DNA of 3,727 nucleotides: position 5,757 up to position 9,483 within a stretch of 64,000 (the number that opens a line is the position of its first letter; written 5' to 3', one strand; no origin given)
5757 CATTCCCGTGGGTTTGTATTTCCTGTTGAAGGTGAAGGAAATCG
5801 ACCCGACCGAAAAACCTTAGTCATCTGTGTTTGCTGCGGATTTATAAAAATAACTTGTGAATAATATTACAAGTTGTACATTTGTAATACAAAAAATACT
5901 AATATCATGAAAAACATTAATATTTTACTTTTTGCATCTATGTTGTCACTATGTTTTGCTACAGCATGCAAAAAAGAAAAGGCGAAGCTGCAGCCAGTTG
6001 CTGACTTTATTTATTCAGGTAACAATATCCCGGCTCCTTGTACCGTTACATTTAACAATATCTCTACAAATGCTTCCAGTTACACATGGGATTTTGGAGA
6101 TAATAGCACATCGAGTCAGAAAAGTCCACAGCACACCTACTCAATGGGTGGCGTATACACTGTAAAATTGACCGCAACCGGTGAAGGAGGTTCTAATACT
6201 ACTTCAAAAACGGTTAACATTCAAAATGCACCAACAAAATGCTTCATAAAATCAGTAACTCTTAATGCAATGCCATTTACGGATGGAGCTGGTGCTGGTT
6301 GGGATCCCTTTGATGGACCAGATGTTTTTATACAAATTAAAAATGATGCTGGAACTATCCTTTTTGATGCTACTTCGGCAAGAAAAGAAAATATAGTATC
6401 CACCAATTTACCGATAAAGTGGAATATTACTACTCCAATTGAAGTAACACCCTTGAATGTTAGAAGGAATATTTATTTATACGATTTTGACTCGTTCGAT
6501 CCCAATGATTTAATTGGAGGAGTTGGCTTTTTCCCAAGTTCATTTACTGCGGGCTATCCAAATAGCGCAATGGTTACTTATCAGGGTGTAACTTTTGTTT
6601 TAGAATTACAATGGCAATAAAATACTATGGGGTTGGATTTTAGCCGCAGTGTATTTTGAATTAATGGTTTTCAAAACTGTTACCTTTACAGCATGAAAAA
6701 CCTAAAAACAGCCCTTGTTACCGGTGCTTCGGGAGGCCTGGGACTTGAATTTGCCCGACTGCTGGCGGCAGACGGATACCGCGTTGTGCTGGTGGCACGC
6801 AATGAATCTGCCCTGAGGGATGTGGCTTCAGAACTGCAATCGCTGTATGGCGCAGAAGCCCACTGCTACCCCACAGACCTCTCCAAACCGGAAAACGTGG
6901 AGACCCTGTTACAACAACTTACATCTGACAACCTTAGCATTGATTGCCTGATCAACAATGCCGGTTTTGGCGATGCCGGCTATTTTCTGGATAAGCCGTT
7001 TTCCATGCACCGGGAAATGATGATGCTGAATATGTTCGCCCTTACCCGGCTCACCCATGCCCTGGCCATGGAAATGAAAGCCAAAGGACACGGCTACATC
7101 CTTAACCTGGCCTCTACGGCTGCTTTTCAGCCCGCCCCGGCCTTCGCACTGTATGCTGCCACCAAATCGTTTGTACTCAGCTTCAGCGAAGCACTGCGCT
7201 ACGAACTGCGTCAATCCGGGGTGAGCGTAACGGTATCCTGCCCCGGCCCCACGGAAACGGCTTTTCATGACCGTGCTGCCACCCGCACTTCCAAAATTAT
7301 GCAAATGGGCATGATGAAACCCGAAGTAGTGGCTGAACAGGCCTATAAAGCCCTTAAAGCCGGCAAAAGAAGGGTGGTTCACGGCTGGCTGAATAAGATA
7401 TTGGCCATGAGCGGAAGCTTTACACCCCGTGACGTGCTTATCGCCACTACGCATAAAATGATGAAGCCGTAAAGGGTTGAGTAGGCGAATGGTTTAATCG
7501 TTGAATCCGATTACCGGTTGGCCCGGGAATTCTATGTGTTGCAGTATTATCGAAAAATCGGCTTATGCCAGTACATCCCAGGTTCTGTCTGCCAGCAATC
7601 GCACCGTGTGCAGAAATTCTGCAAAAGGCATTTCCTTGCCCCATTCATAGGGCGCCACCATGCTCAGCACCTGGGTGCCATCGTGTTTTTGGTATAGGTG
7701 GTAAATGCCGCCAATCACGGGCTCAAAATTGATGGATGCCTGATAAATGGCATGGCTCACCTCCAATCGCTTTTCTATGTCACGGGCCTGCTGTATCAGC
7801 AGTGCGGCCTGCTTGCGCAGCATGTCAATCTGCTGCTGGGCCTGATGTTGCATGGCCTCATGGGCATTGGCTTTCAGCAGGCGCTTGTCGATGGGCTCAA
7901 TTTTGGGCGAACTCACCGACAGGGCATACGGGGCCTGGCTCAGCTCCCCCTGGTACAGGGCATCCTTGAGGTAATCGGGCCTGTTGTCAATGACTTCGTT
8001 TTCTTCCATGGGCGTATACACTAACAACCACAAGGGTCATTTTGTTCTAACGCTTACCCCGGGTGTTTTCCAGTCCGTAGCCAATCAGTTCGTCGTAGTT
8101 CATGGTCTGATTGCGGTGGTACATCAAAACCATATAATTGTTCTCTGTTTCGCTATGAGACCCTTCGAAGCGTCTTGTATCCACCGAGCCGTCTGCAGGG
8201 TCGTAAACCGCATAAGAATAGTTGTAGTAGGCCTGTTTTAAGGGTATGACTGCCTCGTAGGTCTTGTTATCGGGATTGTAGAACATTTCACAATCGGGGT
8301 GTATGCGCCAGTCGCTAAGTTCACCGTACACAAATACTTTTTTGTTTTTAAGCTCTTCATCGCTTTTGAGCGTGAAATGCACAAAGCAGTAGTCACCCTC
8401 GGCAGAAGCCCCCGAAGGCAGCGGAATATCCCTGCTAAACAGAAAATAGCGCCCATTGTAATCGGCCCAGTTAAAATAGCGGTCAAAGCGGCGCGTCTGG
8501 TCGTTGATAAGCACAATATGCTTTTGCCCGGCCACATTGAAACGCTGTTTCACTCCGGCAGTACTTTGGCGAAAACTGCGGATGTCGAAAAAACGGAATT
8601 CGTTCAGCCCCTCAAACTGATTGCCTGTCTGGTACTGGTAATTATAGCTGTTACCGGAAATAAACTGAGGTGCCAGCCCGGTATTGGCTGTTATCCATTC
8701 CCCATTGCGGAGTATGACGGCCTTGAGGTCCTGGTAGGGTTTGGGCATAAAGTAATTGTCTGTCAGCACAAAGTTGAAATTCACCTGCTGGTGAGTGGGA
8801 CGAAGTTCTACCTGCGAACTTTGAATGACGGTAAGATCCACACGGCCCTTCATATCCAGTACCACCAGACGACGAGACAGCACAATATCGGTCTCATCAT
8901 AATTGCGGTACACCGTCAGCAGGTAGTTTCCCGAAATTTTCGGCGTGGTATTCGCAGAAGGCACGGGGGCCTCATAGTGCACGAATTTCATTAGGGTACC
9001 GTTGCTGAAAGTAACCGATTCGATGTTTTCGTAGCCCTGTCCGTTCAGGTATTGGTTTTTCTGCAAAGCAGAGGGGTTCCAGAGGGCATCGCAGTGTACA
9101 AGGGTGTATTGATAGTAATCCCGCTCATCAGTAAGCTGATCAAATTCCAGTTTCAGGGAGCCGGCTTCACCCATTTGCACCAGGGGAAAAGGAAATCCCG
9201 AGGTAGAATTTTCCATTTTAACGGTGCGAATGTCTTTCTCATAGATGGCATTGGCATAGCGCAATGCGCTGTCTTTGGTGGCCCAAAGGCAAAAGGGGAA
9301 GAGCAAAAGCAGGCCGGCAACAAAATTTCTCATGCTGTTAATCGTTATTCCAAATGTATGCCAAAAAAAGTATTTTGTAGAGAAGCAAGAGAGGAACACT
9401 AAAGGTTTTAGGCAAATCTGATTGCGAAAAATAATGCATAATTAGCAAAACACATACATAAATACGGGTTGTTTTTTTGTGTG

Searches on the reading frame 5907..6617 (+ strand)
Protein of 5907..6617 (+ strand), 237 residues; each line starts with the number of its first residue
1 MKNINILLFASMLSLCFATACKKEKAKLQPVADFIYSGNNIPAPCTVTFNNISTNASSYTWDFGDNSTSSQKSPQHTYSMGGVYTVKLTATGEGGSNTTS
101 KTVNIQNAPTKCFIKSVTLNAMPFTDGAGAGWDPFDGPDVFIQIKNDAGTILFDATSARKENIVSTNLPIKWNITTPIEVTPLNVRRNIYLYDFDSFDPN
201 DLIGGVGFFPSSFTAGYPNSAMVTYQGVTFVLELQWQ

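Call 27: search_protein_families(library=pfam, proteins=[window:5907-6617:+], max_evalue=0.01)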
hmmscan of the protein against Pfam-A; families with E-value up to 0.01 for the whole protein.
window:5907-6617:+ (237 aa): 2 families
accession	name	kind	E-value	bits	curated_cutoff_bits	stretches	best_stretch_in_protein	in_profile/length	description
PF18911.6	PKD_4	-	3.3e-17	62.8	27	1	29-105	3-83/85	PKD domain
PF00801.26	PKD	-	8.1e-13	48.6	23.5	1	39-104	9-79/80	PKD domain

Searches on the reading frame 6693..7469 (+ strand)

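Call 27: search_protein_families(library=pfam, proteins=[window:6693-7469:+], max_evalue=0.01)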
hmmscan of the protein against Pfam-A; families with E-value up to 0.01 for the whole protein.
window:6693-7469:+ (259 aa): 11 families
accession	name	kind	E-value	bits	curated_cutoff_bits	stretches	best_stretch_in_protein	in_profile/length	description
PF00106.31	adh_short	-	7.7e-48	163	26.6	1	5-193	1-188/195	short chain dehydrogenase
PF13561.12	adh_short_C2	-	1.8e-28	100.2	27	1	11-198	1-187/236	Enoyl-(Acyl carrier protein) reductase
PF08659.16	KR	-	2.3e-16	60.7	22.6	1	6-180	2-174/180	KR domain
PF01370.27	Epimerase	-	8.8e-06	25.7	20.9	1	7-159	1-147/240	NAD dependent epimerase/dehydratase family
PF13460.12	NAD_binding_10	-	0.0002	21.7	27.2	1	11-74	1-59/184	NAD(P)H-binding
PF03853.21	YjeF_N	-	0.00025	21.5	24.9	1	11-87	35-108/169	YjeF-related protein N-terminus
PF16363.11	GDP_Man_Dehyd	-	0.00035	20.6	27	1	8-79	1-77/332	GDP-mannose 4,6 dehydratase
PF05368.20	NmrA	-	0.0076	16.3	27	0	5-75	3-69/298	NmrA-like family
PF02737.24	3HCDH_N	-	0.0078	16.6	22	0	9-56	4-50/180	3-hydroxyacyl-CoA dehydrogenase, NAD binding domain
PF13439.12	Glyco_transf_4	-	0.0081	16.6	28.5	0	19-45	10-36/170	Glycosyltransferase Family 4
PF04321.23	RmlD_sub_bind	-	0.0087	15.6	27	0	7-79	3-53/287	RmlD substrate binding domain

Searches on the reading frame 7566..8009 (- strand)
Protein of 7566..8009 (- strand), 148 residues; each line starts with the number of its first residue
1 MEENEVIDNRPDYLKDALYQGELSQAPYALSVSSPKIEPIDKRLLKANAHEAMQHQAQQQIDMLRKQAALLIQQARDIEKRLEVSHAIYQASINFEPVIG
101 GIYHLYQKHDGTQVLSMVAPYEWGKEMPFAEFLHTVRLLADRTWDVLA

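Call 27: search_protein_families(library=pfam, proteins=[window:7566-8009:-], max_evalue=0.01)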
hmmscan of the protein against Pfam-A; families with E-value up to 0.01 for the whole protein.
window:7566-8009:- (148 aa): 2 families
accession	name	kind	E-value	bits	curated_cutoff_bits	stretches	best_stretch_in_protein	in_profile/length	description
PF10504.14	DUF2452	-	5.6e-18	65.3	25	1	48-145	39-135/156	Protein of unknown function (DUF2452)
PF23356.2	TPR_PEP5_VPS11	-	0.0047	16.7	27.5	1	40-111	218-284/354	PEP5/VPS11 Clathrin repeat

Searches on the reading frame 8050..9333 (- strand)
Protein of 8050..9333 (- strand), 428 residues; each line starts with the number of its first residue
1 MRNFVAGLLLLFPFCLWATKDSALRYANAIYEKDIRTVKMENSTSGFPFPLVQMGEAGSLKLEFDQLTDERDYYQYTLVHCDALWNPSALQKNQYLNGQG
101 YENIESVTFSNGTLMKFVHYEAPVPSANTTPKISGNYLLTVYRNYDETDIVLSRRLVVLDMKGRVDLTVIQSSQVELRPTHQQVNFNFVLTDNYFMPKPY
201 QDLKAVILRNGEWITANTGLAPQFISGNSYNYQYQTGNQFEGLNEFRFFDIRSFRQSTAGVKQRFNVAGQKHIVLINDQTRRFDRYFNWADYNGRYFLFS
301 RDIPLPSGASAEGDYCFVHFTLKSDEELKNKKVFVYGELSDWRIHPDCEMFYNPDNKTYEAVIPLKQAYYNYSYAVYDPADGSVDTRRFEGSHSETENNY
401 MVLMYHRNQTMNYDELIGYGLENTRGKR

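Call 27: search_protein_families(library=pfam, proteins=[window:8050-9333:-], max_evalue=0.01)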
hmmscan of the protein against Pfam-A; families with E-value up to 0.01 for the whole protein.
window:8050-9333:- (428 aa): 1 family
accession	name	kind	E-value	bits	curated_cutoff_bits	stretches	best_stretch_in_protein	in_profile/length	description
PF17116.11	T9SS_plug_1st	-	7e-36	123.4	23.9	1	35-159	1-125/126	Type 9 secretion system plug protein 1st domain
